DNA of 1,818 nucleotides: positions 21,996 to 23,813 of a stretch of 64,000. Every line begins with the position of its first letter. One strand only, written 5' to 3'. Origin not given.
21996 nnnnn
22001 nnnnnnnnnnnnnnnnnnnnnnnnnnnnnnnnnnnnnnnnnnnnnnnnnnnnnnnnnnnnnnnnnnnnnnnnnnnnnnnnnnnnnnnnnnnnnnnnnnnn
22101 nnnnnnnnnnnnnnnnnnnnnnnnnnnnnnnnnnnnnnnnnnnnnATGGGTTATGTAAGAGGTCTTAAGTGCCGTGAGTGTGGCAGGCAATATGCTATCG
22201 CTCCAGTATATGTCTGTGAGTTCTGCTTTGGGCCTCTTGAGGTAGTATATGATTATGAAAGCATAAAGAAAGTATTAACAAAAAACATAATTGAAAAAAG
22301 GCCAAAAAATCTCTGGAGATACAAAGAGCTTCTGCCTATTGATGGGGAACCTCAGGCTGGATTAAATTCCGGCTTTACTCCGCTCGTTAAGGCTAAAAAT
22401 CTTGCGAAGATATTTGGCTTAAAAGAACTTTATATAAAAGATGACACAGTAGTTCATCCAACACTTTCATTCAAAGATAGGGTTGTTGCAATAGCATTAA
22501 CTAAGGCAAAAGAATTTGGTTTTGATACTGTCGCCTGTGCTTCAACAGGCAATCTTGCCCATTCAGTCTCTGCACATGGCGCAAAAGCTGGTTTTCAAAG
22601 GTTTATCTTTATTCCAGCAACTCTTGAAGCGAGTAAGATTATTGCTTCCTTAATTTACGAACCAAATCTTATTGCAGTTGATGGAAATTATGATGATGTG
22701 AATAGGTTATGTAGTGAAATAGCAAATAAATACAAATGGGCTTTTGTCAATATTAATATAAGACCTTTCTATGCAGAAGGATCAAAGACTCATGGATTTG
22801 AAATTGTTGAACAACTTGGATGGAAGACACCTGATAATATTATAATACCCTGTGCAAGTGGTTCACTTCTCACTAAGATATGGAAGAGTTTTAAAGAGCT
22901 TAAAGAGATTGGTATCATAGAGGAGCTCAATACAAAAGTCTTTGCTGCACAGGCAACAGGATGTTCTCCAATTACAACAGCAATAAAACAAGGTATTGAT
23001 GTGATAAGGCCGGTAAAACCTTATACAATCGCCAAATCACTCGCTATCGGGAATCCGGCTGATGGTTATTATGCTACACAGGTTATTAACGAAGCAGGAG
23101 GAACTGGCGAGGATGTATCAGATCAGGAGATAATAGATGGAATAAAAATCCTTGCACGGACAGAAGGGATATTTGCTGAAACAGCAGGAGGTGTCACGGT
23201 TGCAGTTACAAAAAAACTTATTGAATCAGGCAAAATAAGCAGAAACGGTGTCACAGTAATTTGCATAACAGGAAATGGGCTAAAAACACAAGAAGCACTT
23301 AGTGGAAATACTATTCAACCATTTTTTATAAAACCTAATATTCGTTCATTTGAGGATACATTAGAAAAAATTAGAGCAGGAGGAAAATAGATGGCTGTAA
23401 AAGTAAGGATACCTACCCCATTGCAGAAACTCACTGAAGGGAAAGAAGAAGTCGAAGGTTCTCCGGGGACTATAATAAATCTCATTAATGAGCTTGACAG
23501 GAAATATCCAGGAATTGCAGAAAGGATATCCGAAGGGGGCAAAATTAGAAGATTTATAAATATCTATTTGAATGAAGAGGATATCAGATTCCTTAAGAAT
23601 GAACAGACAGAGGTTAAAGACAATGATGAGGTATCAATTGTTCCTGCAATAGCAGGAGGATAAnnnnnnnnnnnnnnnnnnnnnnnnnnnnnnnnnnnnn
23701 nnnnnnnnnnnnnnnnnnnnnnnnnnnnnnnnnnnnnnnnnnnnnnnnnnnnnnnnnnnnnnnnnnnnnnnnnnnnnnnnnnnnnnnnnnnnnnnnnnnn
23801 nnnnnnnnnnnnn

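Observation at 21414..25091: Protein-thiocarboxylate (sulfur-carrier) homocysteine pathway fused to the threonine operon, with an unexplained stand-alone NIL protein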

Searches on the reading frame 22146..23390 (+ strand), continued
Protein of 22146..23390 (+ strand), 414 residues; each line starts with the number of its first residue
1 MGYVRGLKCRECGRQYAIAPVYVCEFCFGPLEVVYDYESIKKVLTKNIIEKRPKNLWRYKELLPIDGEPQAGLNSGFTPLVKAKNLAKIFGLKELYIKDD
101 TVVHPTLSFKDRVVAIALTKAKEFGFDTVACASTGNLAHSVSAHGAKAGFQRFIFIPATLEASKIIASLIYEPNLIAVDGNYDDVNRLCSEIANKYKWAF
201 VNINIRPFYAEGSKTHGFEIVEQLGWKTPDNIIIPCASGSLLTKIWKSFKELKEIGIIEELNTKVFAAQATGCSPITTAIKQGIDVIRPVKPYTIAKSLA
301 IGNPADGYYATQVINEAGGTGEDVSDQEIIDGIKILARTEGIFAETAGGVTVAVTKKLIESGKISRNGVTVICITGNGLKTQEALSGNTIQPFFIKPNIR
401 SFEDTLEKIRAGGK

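Call 56: find_encoding_contigs(protein=P0396, flank=9000, max_places=1)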
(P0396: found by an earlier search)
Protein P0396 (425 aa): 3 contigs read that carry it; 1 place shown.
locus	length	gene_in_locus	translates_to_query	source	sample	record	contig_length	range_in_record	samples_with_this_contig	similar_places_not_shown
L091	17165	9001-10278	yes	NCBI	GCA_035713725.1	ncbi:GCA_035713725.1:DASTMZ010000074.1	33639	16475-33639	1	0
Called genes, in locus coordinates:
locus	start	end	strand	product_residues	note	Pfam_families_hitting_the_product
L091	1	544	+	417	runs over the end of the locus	PF02720:DUF222, PF01844:HNH (weak)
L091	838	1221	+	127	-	PF18029:Glyoxalase_6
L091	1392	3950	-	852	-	PF02359:CDC48_N (weak), PF00005:ABC_tran (faint), PF13191:AAA_16 (weak), PF13245:AAA_19 (faint), PF00004:AAA, PF17862:AAA_lid_3, PF00004:AAA, PF17862:AAA_lid_3, +9 more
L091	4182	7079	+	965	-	PF02129:Peptidase_S15, PF12740:PETase (faint), PF00561:Abhydrolase_1, PF01738:DLH (faint), PF12146:Hydrolase_4, PF08530:PepX_C, PF00005:ABC_tran, PF13304:AAA_21 (weak), +1 more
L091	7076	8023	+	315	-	-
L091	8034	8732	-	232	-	PF00300:His_Phos_1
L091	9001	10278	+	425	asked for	PF00291:PALP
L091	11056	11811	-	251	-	PF01022:HTH_5 (weak), PF12840:HTH_20 (weak), PF13412:HTH_24 (weak), PF09339:HTH_IclR (weak)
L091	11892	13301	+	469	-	PF05977:MFS_3, PF07690:MFS_1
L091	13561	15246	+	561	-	PF00171:Aldedh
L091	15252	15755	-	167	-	PF13302:Acetyltransf_3, PF00583:Acetyltransf_1, PF13673:Acetyltransf_10, PF13508:Acetyltransf_7, PF08445:FR47 (weak)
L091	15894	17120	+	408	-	-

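Call 57: find_encoding_contigs(protein=P0395, flank=9000, max_places=1)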
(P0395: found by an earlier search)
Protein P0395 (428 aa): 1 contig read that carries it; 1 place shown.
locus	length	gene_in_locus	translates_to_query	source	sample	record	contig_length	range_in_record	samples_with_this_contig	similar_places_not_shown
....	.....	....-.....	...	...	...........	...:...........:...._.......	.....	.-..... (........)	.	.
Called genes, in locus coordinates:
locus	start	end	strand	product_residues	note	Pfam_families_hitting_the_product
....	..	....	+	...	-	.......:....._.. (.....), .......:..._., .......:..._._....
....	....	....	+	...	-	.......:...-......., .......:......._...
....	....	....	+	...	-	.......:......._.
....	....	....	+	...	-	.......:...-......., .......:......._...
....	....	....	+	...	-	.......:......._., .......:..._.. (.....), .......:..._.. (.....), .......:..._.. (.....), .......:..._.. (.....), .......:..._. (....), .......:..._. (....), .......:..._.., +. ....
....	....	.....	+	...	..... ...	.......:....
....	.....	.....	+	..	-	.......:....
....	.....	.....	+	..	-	?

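Call 65: search_dna_similar(query=window:22146-23390:+, collection=plasmids, mode=protein, max_rows=25, max_evalue=1e-40)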
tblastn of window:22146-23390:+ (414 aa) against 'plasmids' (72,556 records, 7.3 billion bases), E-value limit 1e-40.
Records with a match: 48; places in all: 48; records where one place covers at least 80% of the query: 41.
Best place of each record, by identity: <60% 48.
By first word of the organism name: Azospirillum 10; Haloarcula 6; Natrinema 5; Acinetobacter 4; Haloterrigena 2; Haladaptatus 2; Stenotrophomonas 2; Listeria 2; Nonomuraea 1; Halostella 1; and 13 more.
By predicted mobility (MOB-suite, as given by PLSDB): non-mobilizable 40; mobilizable 7; conjugative 1.
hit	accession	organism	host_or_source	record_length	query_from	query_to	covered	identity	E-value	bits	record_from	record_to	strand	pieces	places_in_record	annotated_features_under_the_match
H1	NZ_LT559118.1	Nonomuraea gerenzanensis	-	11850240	7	406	97%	53.9%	3e-126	409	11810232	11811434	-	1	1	none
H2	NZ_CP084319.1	Haloterrigena alkaliphila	Salt lake,Salt lake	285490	1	403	97%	36.3%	8e-60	217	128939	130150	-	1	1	thrC: threonine synthase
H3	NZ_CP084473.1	Natrinema sp. DC36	cell culture,sediment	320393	1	403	97%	36.1%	5e-60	218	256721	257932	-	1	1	thrC: threonine synthase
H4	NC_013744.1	Haloterrigena turkmenica DSM 5511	-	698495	1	403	97%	35.9%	6e-61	220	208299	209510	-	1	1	thrC: threonine synthase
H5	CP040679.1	Halostella pelagica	pure culture,isolated from salted brown ...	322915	1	403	97%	35.6%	2e-60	219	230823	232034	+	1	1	record has no annotation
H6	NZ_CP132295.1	Natronococcus sp. AD-5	cell culture,sediment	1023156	1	399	96%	35.7%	3e-61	221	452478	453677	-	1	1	record has no annotation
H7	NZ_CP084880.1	Natrinema halophilum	pure culture,salt mine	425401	1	399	96%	35.5%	4e-60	218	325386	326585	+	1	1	thrC: threonine synthase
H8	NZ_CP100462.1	Salinigranum marinum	cell culture,Saline soil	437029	1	404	98%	34.5%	7e-60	217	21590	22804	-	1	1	thrC: threonine synthase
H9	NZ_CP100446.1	Natrinema caseinilyticum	marine sediment,sediment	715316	1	399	96%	35.0%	2e-57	210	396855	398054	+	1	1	thrC: threonine synthase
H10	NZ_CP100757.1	Natrinema gelatinilyticum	marine sediment,sediment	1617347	1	399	96%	34.7%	3e-58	213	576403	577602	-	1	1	record has no annotation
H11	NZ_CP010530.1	Haloarcula sp. CBA1115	monoisolate,Solar salt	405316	1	403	97%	34.4%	5e-44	204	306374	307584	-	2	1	none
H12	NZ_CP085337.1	Haladaptatus halobius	cell culture,saline soil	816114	1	403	97%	34.1%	2e-58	213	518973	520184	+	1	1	thrC: threonine synthase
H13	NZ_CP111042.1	Haladaptatus caseinilyticus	cell culture,sediment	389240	1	404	98%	34.0%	1e-54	202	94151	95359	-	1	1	thrC: threonine synthase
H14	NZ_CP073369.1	Haloarcula sinaiiensis ATCC 33800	cell culture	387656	1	403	97%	34.1%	9e-57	208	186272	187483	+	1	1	thrC: threonine synthase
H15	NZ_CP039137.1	Haloarcula marismortui ATCC 43049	Cell culture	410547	1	403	97%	34.1%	9e-57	208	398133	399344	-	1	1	thrC: threonine synthase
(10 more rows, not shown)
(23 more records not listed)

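Call 66: get_annotated_region(hit=H1, flank=8000)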
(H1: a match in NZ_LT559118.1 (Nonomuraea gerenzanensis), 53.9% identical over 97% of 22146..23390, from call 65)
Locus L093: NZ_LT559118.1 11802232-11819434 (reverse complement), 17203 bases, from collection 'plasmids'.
description: Nonomuraea gerenzanensis isolate nono1 plasmid I, complete sequence
organism: Nonomuraea gerenzanensis (NCBI taxid 93944)
taxonomy: Bacteria; Actinomycetota; Actinomycetes; Streptosporangiales; Streptosporangiaceae; Nonomuraea; Nonomuraea gerenzanensis
host: -; source: -; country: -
typing (MOB-suite, as given by PLSDB): non-mobilizable
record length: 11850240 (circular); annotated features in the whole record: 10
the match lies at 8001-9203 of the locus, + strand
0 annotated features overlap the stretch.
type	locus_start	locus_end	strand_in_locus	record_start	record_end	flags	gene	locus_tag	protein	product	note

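Call 86: find_related_loci(query=A7, collection=metagenome_contigs, flank=7000)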
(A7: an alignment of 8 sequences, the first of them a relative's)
Query A7 (78 aa) in metagenome_contigs; peptide patterns used: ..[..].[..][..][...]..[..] (x = any residue, [..] = any of these).
600 stretches matched a pattern (row limit reached: there are more); 554 encode a relative of the query (tblastn E <= 1e-3); the best 80 are kept; 80 distinct loci.
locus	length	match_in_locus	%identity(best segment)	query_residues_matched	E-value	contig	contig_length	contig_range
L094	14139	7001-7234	97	1-78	2e-46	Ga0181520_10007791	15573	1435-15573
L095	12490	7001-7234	94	1-78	3e-44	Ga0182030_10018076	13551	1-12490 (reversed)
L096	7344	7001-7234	94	1-78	6e-44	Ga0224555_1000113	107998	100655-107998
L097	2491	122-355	91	1-78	1e-43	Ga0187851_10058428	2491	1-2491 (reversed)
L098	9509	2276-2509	90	1-78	1e-43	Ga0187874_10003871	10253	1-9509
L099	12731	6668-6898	91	1-77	3e-43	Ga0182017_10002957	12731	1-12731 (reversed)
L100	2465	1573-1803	91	1-77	5e-43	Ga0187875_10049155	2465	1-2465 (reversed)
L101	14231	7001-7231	91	1-77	1e-42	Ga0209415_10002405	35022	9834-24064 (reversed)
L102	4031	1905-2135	91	1-77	1e-42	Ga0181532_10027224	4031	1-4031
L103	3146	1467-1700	86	1-78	2e-42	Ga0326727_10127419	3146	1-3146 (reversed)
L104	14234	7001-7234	90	1-78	1e-42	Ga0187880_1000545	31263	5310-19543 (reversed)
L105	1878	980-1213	87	1-78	1e-41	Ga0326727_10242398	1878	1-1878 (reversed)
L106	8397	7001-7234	87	1-78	5e-41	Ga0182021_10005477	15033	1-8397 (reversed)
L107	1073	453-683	81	1-77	2e-41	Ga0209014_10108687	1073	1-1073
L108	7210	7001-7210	94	1-70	2e-39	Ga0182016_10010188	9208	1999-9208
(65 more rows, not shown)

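Call 102: search_protein_families(library=padloc, proteins=[window:22146-23390:+], max_evalue=0.001)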
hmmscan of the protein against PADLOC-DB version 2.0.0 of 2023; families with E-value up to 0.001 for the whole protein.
window:22146-23390:+ (414 aa): 0 families

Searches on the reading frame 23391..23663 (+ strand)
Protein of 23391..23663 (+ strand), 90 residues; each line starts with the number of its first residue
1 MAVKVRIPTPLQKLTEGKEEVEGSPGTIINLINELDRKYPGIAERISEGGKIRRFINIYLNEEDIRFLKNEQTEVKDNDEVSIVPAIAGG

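Call 3: search_protein_families(library=pfam, proteins=[window:23391-23663:+], max_evalue=0.01)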
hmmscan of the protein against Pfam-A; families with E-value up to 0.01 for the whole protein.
window:23391-23663:+ (90 aa): 2 families
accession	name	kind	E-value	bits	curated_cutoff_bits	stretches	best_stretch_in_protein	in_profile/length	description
PF02597.26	ThiS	-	2.2e-16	60.6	22.5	1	5-90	1-76/76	ThiS family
PF09138.17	Urm1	-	0.0006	20.6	21.8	0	48-90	54-96/96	Urm1 (Ubiquitin related modifier)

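Call 4: search_protein_families(library=ncbifam, proteins=[window:23391-23663:+], max_evalue=0.01)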
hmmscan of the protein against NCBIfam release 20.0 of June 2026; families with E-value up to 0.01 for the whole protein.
window:23391-23663:+ (90 aa): 4 families
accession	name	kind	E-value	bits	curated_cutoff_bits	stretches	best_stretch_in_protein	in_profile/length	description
NF041918.1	SAMP1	equivalog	4.2e-12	46.5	60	1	12-90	10-91/91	ubiquitin-like small modifier protein 1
TIGR01687.1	moaD_arch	subfamily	2.7e-11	43.8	49.5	1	3-90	1-88/88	MoaD family protein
NF053661.1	Urm1_like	equivalog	1.5e-09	37.9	70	1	4-90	1-79/79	Urm1-like protein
TIGR01683.1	thiS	equivalog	0.0077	16.5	37.45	0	54-90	28-64/64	sulfur carrier protein ThiS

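Call 102: search_protein_families(library=padloc, proteins=[window:23391-23663:+], max_evalue=0.001)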
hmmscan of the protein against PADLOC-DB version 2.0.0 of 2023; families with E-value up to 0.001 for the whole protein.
window:23391-23663:+ (90 aa): 0 families
